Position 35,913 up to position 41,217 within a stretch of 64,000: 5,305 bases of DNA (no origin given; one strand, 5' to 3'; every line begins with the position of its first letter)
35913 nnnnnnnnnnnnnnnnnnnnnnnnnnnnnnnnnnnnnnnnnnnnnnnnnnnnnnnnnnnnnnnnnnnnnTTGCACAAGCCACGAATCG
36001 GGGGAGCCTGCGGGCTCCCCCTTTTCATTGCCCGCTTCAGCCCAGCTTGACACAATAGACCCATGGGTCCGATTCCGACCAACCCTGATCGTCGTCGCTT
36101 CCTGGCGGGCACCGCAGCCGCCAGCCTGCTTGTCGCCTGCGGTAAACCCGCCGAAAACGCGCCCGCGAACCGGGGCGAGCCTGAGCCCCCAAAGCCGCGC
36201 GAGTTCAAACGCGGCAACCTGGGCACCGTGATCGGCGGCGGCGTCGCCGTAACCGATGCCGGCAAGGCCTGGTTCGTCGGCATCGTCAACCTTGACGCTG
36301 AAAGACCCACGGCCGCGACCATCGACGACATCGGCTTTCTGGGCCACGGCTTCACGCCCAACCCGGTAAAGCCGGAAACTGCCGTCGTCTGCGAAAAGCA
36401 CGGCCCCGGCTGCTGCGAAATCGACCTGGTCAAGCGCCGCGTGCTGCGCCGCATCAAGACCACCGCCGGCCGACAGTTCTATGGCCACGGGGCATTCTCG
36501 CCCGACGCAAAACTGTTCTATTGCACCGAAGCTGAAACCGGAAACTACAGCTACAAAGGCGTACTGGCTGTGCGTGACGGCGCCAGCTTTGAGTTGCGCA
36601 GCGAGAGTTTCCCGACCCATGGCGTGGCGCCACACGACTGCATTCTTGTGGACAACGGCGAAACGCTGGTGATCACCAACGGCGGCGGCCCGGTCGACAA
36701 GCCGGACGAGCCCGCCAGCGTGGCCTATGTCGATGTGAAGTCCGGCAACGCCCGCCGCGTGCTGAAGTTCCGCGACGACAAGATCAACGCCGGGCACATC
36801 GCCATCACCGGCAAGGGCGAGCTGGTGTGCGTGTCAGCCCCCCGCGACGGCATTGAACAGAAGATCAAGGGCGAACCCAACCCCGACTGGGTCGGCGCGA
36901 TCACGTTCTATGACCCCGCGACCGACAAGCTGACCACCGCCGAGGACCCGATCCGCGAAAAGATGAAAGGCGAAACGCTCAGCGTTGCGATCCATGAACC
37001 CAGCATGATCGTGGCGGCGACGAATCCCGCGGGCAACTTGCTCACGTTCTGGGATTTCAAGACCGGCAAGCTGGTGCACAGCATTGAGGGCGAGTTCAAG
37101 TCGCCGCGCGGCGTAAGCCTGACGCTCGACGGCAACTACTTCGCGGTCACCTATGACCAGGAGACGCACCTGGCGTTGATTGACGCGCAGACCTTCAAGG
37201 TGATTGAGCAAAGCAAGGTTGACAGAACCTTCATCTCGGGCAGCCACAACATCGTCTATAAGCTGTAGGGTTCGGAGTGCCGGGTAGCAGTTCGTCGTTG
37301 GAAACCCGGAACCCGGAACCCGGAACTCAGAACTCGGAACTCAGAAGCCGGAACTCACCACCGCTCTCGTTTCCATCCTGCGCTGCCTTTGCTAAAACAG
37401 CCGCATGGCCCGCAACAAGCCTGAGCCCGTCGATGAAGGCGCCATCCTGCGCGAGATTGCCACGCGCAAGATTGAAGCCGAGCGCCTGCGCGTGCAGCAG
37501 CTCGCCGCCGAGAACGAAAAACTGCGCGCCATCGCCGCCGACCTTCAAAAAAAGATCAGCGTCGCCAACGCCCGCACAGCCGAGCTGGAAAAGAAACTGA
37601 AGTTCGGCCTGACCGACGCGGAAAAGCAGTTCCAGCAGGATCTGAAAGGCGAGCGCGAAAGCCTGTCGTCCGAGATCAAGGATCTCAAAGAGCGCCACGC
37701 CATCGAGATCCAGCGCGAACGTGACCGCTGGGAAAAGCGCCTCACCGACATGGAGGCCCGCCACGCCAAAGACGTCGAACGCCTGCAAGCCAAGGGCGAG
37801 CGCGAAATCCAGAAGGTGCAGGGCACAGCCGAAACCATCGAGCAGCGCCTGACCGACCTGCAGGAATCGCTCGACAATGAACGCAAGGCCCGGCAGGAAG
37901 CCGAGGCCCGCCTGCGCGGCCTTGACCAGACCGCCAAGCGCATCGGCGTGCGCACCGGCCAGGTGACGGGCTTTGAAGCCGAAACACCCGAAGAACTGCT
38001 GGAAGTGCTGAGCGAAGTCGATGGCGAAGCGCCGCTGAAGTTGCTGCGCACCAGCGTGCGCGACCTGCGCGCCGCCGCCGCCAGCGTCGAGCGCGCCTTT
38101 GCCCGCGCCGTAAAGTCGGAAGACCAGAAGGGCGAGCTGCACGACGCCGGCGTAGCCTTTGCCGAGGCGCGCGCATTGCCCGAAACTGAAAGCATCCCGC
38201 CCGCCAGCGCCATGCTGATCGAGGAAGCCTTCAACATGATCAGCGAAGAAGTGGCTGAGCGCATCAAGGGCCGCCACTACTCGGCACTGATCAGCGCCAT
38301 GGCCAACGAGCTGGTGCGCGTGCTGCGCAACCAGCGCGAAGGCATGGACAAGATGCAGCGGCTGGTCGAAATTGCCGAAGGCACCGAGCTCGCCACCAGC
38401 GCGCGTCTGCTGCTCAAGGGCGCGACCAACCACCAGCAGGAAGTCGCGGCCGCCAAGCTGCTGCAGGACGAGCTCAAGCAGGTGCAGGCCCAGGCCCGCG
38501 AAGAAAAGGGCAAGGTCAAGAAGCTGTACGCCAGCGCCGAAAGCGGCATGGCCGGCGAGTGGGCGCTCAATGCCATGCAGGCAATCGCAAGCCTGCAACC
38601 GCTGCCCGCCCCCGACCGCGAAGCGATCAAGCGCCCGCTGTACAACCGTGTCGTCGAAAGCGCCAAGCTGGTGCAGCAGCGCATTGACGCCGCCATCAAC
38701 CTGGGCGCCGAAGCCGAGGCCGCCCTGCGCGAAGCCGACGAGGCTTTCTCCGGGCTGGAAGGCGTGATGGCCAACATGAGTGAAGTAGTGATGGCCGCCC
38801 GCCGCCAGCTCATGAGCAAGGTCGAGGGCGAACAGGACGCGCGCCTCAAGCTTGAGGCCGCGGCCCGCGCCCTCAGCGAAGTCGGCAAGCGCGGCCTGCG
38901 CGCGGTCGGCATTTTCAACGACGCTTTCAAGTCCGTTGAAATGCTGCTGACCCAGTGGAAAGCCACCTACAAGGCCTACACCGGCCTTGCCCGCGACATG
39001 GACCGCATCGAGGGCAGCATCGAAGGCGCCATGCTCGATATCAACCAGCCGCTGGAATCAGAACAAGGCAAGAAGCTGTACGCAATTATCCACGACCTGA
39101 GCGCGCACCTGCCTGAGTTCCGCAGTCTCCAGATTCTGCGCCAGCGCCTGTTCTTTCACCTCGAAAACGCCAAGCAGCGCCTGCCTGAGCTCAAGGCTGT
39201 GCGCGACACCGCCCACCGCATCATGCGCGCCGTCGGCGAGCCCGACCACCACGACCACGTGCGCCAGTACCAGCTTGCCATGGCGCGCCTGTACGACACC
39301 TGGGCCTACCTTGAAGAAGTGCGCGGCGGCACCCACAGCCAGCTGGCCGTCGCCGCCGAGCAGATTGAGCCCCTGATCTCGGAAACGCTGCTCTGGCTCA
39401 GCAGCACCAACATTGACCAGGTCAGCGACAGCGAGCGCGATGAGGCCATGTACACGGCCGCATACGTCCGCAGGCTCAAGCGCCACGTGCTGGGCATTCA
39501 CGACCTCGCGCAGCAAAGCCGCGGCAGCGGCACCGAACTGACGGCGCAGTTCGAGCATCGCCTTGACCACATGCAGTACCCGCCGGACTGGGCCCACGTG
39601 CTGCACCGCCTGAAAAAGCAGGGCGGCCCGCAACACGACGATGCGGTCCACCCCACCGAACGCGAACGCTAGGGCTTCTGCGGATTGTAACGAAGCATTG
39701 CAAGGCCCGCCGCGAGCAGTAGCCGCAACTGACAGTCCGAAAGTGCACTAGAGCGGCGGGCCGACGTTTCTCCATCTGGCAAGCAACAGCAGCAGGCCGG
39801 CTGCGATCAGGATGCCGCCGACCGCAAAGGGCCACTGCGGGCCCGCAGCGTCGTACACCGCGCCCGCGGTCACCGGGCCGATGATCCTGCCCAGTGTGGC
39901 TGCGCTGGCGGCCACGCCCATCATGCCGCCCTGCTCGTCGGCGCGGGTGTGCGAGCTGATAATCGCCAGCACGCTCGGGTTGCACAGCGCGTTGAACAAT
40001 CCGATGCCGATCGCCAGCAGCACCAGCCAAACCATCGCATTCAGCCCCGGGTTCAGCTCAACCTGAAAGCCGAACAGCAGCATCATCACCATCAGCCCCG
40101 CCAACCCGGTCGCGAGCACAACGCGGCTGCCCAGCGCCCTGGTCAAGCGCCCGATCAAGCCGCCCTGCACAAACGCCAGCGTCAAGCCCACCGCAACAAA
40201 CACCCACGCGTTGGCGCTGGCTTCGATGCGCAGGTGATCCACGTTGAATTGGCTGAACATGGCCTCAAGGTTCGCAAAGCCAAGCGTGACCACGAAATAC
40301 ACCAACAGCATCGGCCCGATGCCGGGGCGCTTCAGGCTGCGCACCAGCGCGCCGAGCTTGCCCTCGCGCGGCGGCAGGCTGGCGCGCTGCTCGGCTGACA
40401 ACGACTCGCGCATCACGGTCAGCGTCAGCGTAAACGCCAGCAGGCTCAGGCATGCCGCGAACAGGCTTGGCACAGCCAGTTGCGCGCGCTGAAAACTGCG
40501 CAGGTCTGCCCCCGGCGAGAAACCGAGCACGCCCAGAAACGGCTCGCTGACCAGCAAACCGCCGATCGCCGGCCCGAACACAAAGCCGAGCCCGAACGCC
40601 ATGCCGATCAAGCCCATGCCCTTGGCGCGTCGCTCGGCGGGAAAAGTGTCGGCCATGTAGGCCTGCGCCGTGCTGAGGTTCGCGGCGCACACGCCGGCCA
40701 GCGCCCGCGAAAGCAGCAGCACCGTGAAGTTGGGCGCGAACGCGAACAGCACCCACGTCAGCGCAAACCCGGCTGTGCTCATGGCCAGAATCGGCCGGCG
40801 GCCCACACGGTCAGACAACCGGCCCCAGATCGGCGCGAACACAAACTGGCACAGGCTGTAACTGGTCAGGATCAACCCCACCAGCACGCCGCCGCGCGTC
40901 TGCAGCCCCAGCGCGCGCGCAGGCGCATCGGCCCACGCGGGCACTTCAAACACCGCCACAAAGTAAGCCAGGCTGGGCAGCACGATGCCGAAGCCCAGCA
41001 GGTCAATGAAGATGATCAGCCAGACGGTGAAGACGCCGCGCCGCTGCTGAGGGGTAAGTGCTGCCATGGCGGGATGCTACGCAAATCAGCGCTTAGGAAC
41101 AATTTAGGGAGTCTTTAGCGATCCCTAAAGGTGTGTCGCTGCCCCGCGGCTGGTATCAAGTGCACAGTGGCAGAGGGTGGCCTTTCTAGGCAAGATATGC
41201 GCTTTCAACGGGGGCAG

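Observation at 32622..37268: Tandemly duplicated two-gene cassette (secreted VWA protein plus Tat-lipoprotein beta-propeller), each copy behind a sigma54-type promoter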

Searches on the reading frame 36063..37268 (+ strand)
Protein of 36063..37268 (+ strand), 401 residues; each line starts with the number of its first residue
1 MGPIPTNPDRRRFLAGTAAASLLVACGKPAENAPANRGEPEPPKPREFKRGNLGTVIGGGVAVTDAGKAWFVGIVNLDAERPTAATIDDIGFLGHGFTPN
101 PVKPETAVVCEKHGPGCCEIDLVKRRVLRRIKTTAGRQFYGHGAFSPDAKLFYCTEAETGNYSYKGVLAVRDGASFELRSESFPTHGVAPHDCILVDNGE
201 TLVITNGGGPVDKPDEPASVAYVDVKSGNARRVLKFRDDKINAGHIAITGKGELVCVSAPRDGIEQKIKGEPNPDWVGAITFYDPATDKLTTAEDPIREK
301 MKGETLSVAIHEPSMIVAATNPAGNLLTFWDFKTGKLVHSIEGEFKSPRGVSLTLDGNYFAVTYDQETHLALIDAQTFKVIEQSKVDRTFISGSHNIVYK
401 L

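Call 3: search_protein_families(library=pfam, proteins=[window:36063-37268:+], max_evalue=1)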
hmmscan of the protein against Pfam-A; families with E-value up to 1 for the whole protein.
window:36063-37268:+ (401 aa): 7 families
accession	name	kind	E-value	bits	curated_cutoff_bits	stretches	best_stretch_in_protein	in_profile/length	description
PF07433.17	DUF1513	-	1.7e-31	109.8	27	1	94-378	7-287/304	Protein of unknown function (DUF1513)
PF25174.1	Beta-prop_THOC3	-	4.7e-06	26.2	305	1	305-387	49-129/272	THOC3 beta-propeller domain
PF23414.1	Beta-prop_EML_2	-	0.0042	16.9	90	1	313-392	8-85/266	Echinoderm microtubule-associated protein second beta-propeller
PF24805.1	EIF3I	-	0.041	13.5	200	1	303-370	53-118/324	EIF3I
PF24814.1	WD40_Prp19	-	0.043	13.3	320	1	281-386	116-217/281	Prp19 WD40 domain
PF10518.14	TAT_signal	-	0.052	14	22.7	1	8-25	2-19/21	TAT (twin-arginine translocation) pathway signal sequence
PF25168.1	Beta-prop_WDR36-Utp21_2nd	-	0.096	12.4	84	1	320-383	174-235/335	WDR36/Utp21 second beta-propeller domain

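Call 4: search_protein_families(library=ncbifam, proteins=[window:36063-37268:+], max_evalue=1)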
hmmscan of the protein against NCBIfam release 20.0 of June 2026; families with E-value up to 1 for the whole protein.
window:36063-37268:+ (401 aa): 4 families
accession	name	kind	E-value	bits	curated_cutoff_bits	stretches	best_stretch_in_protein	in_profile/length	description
TIGR03866.1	PQQ_ABC_repeats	subfamily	0.01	15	287.3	1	318-387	98-166/310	PQQ-dependent catabolism-associated beta-propeller protein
NF052340.1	hydrazine_beta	equivalog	0.023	13.8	560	0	341-386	28-73/372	hydrazine synthase subunit beta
TIGR01409.1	TAT_signal_seq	domain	0.029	14.7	16.7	1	9-27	2-20/29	twin-arginine translocation signal domain-containing protein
NF052460.1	L-NosZ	equivalog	0.067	11.7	700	0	334-383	163-211/480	clade III lactonase-type nitrous-oxide reductase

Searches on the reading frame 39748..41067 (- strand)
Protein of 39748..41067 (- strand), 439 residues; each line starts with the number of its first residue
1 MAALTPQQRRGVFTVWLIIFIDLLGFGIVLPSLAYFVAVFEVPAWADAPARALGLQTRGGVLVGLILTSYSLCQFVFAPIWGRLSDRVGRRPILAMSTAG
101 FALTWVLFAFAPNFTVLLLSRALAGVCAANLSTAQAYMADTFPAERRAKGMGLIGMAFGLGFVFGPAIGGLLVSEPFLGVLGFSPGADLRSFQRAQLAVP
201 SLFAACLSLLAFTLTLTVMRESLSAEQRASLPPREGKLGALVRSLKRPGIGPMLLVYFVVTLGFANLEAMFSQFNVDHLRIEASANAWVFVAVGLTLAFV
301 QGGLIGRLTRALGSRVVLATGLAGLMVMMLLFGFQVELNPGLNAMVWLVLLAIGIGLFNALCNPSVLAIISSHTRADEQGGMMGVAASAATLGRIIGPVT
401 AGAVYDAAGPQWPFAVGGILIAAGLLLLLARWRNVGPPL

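Call 35: search_protein_families(library=pfam, proteins=[window:39748-41067:-], max_evalue=0.001)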
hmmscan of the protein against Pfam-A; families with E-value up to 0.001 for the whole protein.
window:39748-41067:- (439 aa): 4 families
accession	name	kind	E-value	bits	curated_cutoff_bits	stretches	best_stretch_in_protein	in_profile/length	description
PF07690.21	MFS_1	-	2e-49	168.8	33.4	2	15-213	1-166/347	Major Facilitator Superfamily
PF12832.13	MFS_1_like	-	7.4e-15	55.3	25.2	2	64-173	250-362/373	MFS_1 like family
PF00083.30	Sugar_tr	-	4.9e-08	32.7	22.3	1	61-168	46-157/452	Sugar (and other) transporter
PF05977.19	MFS_3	-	0.00067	18.7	27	0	62-174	46-164/524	Transmembrane secretion effector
